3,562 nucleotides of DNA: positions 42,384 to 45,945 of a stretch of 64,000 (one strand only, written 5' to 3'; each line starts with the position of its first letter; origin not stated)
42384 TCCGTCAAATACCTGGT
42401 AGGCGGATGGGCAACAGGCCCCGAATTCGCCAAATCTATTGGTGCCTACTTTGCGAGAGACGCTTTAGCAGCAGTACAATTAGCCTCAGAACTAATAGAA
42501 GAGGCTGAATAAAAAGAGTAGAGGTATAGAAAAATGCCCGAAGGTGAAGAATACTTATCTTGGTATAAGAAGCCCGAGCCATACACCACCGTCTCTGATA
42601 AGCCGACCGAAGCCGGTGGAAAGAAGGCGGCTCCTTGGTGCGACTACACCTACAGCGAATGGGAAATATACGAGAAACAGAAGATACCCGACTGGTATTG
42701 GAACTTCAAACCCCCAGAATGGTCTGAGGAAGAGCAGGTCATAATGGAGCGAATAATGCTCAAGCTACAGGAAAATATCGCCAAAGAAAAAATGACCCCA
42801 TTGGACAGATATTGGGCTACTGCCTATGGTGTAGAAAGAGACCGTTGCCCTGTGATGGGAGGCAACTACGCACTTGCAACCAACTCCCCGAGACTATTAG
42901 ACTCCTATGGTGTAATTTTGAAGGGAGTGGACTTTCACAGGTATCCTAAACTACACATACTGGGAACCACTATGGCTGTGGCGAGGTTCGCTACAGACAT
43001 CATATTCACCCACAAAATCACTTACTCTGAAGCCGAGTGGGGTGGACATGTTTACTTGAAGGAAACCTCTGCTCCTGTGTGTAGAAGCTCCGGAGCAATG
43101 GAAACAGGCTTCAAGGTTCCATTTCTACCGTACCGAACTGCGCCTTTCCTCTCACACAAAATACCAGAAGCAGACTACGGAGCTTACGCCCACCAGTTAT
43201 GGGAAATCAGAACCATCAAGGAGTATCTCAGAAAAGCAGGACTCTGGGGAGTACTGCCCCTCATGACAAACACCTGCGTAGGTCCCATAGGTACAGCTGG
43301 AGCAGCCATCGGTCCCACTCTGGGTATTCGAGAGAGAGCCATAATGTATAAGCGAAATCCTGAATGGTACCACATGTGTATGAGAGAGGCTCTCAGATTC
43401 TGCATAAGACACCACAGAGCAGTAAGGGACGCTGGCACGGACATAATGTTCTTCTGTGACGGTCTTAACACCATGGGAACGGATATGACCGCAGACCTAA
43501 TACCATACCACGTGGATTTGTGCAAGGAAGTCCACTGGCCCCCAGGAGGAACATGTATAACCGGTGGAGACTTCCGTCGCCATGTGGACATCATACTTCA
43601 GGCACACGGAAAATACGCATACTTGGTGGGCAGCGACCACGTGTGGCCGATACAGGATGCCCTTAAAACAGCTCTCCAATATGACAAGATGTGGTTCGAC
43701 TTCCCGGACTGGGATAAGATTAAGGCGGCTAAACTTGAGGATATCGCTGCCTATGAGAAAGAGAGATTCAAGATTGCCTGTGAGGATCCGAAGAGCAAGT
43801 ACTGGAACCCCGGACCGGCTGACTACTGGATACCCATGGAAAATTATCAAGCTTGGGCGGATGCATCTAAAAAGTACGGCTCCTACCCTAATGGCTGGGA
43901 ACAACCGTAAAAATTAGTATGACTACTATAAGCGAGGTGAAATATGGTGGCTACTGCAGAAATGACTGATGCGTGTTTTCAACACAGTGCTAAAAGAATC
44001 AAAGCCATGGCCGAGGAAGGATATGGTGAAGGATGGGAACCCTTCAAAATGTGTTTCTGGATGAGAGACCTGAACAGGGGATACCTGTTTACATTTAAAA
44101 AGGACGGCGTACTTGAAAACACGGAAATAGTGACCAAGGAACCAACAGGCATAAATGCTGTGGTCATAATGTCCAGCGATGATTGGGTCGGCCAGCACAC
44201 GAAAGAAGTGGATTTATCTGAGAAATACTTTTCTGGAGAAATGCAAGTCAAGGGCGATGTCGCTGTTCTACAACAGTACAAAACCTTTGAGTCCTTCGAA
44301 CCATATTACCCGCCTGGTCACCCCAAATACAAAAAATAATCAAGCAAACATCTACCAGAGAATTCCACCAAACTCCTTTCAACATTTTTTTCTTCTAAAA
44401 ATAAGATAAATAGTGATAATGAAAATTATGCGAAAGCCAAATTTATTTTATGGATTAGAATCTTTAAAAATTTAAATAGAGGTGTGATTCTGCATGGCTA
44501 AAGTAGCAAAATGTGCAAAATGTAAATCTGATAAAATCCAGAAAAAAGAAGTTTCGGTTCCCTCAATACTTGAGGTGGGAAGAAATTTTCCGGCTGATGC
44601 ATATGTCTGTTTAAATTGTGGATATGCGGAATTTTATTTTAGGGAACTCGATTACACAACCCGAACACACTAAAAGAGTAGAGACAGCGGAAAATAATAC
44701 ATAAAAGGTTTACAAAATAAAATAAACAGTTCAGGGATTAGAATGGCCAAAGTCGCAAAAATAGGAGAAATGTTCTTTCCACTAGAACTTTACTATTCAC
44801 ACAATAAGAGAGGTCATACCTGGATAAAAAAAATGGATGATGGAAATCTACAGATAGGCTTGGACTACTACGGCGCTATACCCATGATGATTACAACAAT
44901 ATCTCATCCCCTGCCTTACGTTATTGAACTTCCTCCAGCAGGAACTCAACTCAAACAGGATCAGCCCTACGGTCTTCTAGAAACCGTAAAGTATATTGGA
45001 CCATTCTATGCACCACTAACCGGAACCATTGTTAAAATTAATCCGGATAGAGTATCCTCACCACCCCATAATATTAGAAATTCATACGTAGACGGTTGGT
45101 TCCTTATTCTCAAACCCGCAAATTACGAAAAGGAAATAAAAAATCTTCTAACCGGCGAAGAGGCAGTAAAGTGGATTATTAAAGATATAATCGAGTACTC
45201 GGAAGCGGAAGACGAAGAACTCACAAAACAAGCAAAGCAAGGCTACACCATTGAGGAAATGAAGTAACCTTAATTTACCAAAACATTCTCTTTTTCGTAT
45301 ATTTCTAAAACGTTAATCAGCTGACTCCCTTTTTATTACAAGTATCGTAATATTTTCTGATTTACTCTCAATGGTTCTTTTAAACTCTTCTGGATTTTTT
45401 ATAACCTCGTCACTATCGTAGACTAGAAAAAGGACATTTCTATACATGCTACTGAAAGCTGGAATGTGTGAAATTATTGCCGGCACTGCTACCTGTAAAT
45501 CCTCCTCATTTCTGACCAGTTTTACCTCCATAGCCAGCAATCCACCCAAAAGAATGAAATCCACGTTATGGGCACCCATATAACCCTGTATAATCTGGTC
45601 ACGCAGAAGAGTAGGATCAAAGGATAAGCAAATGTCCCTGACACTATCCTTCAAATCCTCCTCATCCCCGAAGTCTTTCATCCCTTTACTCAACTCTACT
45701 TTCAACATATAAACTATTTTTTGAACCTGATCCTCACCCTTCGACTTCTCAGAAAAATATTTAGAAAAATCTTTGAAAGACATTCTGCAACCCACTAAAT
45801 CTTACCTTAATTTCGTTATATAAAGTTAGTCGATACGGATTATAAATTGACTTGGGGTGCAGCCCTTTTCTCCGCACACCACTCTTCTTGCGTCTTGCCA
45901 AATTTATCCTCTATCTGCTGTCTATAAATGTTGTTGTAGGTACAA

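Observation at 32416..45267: Corrinoid demethylation module packaged with its own chaperonins, a DsrEFH relay and a lipoyl carrier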

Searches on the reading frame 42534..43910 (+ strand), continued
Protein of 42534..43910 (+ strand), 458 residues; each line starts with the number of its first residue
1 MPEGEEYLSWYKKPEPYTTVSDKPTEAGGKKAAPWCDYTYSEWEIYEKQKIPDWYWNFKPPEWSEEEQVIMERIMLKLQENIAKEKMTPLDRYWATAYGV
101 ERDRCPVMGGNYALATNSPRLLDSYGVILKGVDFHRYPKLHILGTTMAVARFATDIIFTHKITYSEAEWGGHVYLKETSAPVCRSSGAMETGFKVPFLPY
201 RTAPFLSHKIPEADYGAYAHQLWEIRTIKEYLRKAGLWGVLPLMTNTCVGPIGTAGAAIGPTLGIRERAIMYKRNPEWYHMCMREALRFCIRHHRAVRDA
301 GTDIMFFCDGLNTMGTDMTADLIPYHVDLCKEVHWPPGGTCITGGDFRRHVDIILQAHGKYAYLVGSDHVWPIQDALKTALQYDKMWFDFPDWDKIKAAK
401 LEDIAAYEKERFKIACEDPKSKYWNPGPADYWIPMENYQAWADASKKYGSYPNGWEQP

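Call 54: search_solved_structures(query=A1, max_evalue=0.001, show_alignments=3)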
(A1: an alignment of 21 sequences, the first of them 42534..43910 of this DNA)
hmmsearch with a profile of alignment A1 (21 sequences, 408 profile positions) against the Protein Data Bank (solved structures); distinct sequences matched with E-value up to 0.001: 3.
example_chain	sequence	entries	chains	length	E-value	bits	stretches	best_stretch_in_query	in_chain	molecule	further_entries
4ay7_A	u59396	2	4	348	3.5e-11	46.3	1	153-395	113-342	METHYLCOBALAMIN: COENZYME M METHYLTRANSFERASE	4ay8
4exq_A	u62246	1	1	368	5.5e-06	29.2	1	147-402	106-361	Uroporphyrinogen decarboxylase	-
9rui_A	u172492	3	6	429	0.0003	23.5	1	193-402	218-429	CdmB from Acetobacterium malicum subsp. dehalogenans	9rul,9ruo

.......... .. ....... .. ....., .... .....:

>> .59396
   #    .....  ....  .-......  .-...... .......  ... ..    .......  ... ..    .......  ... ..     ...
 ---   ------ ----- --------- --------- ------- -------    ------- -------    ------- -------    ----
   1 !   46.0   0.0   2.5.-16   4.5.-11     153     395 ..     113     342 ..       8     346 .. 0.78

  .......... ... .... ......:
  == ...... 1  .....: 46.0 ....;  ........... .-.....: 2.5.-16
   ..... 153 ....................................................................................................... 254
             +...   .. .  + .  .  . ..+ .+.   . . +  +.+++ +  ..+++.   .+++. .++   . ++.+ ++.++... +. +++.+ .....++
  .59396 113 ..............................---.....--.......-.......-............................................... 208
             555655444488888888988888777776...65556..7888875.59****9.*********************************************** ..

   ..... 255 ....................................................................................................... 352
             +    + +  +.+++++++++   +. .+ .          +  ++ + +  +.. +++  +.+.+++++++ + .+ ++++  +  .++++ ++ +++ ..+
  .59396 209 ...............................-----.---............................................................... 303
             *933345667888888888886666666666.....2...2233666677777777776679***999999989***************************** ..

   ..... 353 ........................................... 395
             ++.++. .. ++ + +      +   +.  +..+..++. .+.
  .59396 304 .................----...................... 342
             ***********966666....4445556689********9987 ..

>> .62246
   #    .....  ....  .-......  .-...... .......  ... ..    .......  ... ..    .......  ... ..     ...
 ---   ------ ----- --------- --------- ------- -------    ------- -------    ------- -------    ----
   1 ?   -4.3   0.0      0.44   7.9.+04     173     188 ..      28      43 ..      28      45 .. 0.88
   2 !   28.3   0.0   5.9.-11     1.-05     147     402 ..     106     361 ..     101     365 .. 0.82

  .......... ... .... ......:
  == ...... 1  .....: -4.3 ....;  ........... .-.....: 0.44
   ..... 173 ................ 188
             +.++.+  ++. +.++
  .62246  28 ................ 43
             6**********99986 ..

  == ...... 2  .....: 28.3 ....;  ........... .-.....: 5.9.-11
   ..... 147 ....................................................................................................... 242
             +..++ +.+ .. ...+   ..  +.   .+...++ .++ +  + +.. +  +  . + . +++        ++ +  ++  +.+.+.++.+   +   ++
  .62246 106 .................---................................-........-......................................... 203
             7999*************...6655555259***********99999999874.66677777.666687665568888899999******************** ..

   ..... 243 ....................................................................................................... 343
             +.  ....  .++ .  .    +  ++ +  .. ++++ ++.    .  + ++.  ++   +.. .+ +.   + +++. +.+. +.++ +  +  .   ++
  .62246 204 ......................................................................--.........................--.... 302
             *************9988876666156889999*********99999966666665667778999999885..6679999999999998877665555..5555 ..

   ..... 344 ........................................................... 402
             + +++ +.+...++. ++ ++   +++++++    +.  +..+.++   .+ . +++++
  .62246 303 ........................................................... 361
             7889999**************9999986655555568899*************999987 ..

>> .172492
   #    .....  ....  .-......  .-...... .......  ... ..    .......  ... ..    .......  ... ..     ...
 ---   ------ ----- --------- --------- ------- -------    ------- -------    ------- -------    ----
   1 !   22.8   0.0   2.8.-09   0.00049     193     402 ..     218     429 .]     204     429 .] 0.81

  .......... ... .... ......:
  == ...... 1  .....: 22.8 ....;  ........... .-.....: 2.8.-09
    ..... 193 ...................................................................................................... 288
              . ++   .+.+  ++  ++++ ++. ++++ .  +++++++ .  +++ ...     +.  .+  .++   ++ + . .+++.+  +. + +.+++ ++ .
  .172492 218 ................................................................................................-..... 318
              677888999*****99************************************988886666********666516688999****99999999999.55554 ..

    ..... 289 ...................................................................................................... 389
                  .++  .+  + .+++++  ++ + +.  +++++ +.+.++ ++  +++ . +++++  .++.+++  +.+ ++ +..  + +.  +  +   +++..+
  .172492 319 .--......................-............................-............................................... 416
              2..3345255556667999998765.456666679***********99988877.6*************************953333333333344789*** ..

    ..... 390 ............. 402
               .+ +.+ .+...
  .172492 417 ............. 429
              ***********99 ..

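Call 58: search_protein_families(library=pfam, proteins=[L016:7075-7599:-, L018:3240-3662:-, L018:3896-4339:-, L023:12000-12374:-, L023:2995-3351:-, L022:3189-3545:+, L022:3652-3978:+, L023:14864-16408:+, L011:11526-11858:+], max_evalue=0.05)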
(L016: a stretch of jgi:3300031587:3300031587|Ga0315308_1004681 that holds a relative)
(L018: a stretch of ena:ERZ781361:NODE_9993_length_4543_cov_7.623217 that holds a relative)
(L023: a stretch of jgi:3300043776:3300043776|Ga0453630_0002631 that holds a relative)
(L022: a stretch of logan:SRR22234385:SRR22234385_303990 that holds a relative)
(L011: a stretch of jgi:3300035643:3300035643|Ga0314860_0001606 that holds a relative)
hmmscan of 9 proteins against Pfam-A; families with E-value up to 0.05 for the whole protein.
L016:7075-7599:- (174 aa): 1 family
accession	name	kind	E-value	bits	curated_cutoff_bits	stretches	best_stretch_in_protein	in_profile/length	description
PF06050.19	HGD-D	-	9.7e-29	101.4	28.4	1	5-172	184-342/342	2-hydroxyglutaryl-CoA dehydratase, D-component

L018:3240-3662:- (140 aa): 0 families

L018:3896-4339:- (147 aa): 0 families

L023:12000-12374:- (124 aa): 1 family
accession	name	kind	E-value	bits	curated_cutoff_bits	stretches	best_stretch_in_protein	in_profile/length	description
PF14864.11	Alkyl_sulf_C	-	0.0096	16.6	27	1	32-119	31-116/125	Alkyl sulfatase C-terminal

L023:2995-3351:- (118 aa): 0 families

L022:3189-3545:+ (118 aa): 2 families
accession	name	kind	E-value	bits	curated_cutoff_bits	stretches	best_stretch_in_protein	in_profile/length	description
PF02036.22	SCP2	-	0.0029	18.4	21.3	1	22-113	11-96/101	SCP-2 sterol transfer family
PF14864.11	Alkyl_sulf_C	-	0.034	14.8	27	1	35-115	37-111/125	Alkyl sulfatase C-terminal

L022:3652-3978:+ (108 aa): 1 family
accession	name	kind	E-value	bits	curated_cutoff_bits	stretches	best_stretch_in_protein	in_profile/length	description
PF06397.17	Desulfoferrod_N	-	0.025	14.6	23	1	9-20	5-16/36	Desulfoferrodoxin, N-terminal domain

L023:14864-16408:+ (514 aa): 1 family
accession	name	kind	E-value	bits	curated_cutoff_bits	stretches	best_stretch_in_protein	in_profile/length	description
PF00118.29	Cpn60_TCP1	-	6.8e-139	464.1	34.3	1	1-478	14-485/490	TCP-1/cpn60 chaperonin family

L011:11526-11858:+ (110 aa): 2 families
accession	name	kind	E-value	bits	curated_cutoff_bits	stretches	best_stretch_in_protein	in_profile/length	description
PF02036.22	SCP2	-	0.0014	19.4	21.3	1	20-92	29-97/101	SCP-2 sterol transfer family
PF14864.11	Alkyl_sulf_C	-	0.0032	18.1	27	1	31-95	51-114/125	Alkyl sulfatase C-terminal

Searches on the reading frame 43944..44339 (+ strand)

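Call 3: search_protein_families(library=pfam, proteins=[window:43944-44339:+], max_evalue=0.01)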
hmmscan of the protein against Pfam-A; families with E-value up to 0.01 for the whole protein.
window:43944-44339:+ (131 aa): 2 families
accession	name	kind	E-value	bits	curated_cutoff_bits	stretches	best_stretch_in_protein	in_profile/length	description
PF02036.22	SCP2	-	2e-05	25.3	21.3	1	42-114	30-98/101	SCP-2 sterol transfer family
PF14864.11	Alkyl_sulf_C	-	0.00034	21.3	27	1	34-121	34-119/125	Alkyl sulfatase C-terminal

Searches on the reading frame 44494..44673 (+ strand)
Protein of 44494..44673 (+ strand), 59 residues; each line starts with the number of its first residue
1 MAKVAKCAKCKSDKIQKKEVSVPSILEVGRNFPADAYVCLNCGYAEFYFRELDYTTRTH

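Call 58: search_protein_families(library=pfam, proteins=[window:44494-44673:+], max_evalue=0.05)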
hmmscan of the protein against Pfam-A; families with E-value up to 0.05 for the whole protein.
window:44494-44673:+ (59 aa): 3 families
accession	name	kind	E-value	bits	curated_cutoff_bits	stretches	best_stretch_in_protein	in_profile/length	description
PF09855.14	Zn_ribbon_13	-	0.0025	18.4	23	1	6-51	1-50/63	Nucleic-acid-binding protein containing Zn-ribbon domain (DUF2082)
PF00645.25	zf-PARP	-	0.038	15.2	39.3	1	5-31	8-33/87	Poly(ADP-ribose) polymerase and DNA-Ligase Zn-finger region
PF08792.16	A2L_zn_ribbon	-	0.043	14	22.9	0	35-44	20-29/33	A2L zinc ribbon domain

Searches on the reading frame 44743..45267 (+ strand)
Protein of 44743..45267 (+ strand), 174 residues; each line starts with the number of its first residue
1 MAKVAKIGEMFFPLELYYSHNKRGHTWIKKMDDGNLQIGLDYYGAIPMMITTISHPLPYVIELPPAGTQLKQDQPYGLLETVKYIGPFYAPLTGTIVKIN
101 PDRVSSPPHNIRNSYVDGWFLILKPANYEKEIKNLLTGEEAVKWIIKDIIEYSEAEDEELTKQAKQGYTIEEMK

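Call 4: search_protein_families(library=pfam, proteins=[window:44743-45267:+], max_evalue=0.01)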
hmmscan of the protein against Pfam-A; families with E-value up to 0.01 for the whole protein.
window:44743-45267:+ (174 aa): 1 family
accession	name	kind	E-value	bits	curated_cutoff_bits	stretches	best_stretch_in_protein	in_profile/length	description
PF01597.25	GCV_H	-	5e-19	68.8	22.2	1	17-145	2-119/122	Glycine cleavage H-protein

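Call 8: search_protein_families(library=ncbifam, proteins=[window:44743-45267:+], max_evalue=0.001)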
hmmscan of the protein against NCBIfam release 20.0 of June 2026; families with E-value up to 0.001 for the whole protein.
window:44743-45267:+ (174 aa): 3 families
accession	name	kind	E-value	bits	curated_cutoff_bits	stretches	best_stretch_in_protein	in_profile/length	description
NF002270.0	PRK01202.1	subfamily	7.4e-18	64.6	117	1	12-144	4-125/129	glycine cleavage system protein GcvH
TIGR00527.1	gcvH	equivalog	5.8e-16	58.7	115.85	1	13-141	3-121/129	glycine cleavage system protein GcvH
TIGR03077.1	not_gcvH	equivalog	0.00088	19.3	144.05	0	25-125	6-99/110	glycine cleavage protein H-like protein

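Call 76: find_homologous_proteins(query=window:44743-45267:+, max_evalue=0.00001)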
Query window:44743-45267:+ (174 aa): 8 proteins with E <= 0.00001 among 28 candidates. Only proteins of 95 to 305 residues were searched: fused or split forms outside these lengths cannot appear, so this answer is no evidence that the protein stands alone or is whole; lengths 'longer' or 'shorter' looks for them.
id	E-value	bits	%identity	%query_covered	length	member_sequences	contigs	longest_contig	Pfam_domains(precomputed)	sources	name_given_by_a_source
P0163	1.5e-113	395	100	100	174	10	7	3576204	PF01597.26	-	-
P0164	9.9e-95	333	82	99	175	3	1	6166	PF01597.26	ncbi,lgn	-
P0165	6.9e-93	327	82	99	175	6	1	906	PF01597.26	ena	-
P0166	6.0e-67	243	64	98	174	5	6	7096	PF01597.26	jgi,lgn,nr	nr:hypothetical protein [Candidatus Njordarchaeum guaymaensis]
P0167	1.3e-66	242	58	100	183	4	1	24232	PF01597.26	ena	-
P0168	2.2e-64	235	60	98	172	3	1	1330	PF01597.26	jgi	jgi:glycine cleavage system H protein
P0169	2.4e-48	182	57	80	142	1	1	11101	PF01597.26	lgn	-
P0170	2.2e-7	49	86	17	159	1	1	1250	-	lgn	-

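Call 77: find_encoding_contigs(protein=P0167, flank=10000, max_places=2)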
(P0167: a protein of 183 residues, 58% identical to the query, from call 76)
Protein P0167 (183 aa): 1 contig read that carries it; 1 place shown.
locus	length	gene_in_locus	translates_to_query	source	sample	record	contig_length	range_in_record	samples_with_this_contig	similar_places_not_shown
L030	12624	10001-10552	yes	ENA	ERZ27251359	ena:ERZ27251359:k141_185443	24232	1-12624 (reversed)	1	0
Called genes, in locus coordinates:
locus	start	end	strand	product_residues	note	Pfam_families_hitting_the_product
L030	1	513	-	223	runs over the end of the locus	-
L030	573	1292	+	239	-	PF00154:RecA_N, PF08423:Rad51, PF06745:ATPase, PF13481:AAA_25, PF05707:Zot (weak)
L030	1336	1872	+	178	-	PF01864:CarS-like, PF01148:CTP_transf_1 (weak)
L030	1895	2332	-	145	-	PF04756:OST3_OST6 (weak)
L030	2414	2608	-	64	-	-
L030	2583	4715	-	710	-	PF01751:Toprim, PF01131:Topoisom_bac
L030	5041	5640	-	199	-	PF03167:UDG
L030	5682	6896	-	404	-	PF00266:Aminotran_5, PF00155:Aminotran_1_2 (weak), PF01041:DegT_DnrJ_EryC1, PF01212:Beta_elim_lyase (weak), PF01053:Cys_Met_Meta_PP (weak)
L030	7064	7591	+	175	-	PF01661:Macro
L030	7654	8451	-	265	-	PF01261:AP_endonuc_2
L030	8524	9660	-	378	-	PF01321:Creatinase_N, PF00557:Peptidase_M24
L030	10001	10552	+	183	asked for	PF01597:GCV_H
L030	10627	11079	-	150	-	-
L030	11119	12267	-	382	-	PF13183:Fer4_8 (weak), PF02754:CCG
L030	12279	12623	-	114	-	?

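Call 98: search_solved_structures(query=window:44743-45267:+, max_evalue=0.001, show_alignments=1)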
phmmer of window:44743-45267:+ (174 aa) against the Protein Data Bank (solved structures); distinct sequences matched with E-value up to 0.001: 13.
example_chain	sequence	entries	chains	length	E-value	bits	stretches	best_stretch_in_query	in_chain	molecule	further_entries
2edg_A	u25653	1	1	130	5.3e-10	42.8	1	61-149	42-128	Glycine cleavage system H protein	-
3klr_A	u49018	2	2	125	8.5e-10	42.1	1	61-149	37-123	Glycine cleavage system H protein | Glycine cleavage system H protein, mitochondrial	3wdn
8ugo_E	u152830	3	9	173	2.5e-09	40.6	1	61-149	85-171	Glycine cleavage system H protein, mitochondrial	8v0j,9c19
3a8i_E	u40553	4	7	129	5.1e-09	39.5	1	13-138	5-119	Glycine cleavage system H protein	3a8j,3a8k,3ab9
3a7a_B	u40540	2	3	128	5.3e-09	39.5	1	13-138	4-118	Glycine cleavage system H protein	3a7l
3ift_A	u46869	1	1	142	3.6e-08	36.8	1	13-124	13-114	Glycine cleavage system H protein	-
3hgb_A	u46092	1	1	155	3.6e-08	36.8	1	13-124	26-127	Glycine cleavage system H protein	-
1dxm_A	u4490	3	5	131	4.4e-08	36.5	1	60-144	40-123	H PROTEIN | H PROTEIN OF THE GLYCINE CLEAVAGE SYSTEM | H-PROTEIN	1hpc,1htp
1onl_A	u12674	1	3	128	1.9e-06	31.2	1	60-128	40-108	glycine cleavage system H protein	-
2ka7_A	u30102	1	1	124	4.3e-06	30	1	60-137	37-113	Glycine cleavage system H protein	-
1zko_A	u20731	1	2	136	4.5e-06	30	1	60-137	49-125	Glycine cleavage system H protein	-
3mxu_A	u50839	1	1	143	7e-06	29.3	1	60-136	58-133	Glycine cleavage system H protein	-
3tzu_A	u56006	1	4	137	0.00023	24.4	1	60-127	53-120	Glycine cleavage system H protein 1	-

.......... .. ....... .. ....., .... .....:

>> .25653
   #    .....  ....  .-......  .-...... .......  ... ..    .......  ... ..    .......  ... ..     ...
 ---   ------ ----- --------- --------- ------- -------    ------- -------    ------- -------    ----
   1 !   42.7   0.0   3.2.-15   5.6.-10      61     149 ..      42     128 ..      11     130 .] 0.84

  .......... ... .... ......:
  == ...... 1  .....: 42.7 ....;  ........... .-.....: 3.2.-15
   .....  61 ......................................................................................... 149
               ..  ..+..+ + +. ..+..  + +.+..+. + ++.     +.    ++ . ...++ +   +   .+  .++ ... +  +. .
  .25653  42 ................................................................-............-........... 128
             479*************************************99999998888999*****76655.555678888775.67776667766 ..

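Call 104: search_protein_families(library=pfam, proteins=[L030:12279-12623:-, L030:10627-11079:-, L030:11119-12267:-], max_evalue=0.001)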
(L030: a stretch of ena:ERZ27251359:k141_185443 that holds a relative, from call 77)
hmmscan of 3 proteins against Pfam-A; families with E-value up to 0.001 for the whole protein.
L030:12279-12623:- (114 aa): 0 families

L030:10627-11079:- (150 aa): 0 families

L030:11119-12267:- (382 aa): 2 families
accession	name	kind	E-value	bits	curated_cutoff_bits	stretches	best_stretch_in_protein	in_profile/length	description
PF02754.22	CCG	-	1.1e-30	105.9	20.6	2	267-355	1-84/85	Cysteine-rich domain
PF13183.11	Fer4_8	-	2.6e-06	28.3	27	1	12-85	4-66/68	4Fe-4S dicluster domain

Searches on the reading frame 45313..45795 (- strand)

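Call 4: search_protein_families(library=pfam, proteins=[window:45313-45795:-], max_evalue=0.01)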
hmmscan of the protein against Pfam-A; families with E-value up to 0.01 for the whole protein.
window:45313-45795:- (160 aa): 1 family
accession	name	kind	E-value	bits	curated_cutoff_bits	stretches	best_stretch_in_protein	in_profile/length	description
PF18742.7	DpnII-MboI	-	1.2e-07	31.8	27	1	59-156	48-148/150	REase_DpnII-MboI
